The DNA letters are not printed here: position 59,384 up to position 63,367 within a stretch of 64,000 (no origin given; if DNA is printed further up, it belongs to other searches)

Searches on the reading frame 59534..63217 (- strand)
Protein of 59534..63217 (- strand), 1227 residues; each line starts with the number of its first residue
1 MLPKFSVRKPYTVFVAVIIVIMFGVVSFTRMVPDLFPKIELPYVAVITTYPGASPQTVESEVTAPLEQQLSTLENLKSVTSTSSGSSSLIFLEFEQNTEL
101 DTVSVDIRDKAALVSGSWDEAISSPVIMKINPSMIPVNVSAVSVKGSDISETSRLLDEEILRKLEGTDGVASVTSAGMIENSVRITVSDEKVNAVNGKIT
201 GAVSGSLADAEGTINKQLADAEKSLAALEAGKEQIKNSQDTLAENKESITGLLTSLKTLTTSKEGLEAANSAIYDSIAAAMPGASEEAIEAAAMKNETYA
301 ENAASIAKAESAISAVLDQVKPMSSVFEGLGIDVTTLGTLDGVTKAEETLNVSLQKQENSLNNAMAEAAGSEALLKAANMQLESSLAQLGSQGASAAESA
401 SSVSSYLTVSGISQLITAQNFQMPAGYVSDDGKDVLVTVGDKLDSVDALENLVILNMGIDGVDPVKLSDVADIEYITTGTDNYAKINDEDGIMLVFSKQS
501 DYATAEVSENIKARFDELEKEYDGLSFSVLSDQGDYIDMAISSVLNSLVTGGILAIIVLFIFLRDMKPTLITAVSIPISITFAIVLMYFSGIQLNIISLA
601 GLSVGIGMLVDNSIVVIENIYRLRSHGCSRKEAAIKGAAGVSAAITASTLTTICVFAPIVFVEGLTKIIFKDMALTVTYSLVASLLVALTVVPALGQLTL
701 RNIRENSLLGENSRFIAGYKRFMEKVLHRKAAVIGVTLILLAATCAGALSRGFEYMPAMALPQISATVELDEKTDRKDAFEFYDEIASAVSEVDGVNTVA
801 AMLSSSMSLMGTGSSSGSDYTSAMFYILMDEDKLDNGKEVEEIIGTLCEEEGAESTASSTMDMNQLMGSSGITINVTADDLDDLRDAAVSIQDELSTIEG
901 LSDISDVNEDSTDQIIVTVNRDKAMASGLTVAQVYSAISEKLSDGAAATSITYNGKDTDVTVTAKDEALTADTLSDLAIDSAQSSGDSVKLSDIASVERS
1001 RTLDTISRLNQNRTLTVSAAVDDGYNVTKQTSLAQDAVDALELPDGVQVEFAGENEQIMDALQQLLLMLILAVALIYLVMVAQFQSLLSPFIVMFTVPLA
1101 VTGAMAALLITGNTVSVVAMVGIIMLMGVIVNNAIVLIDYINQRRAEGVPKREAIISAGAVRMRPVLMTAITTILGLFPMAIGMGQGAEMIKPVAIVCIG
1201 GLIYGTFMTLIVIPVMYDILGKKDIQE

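Call 72: search_protein_families(library=pfam, proteins=[window:59534-63217:-], max_evalue=0.001)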
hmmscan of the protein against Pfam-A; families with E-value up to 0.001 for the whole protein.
window:59534-63217:- (1227 aa): 2 families
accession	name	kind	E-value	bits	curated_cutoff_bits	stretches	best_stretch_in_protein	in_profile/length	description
PF00873.25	ACR_tran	-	8.1e-209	696.3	28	2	405-1219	196-1019/1021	AcrB/AcrD/AcrF family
PF03176.21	MMPL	-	1.1e-11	44.7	20.5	2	546-699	147-302/333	MMPL family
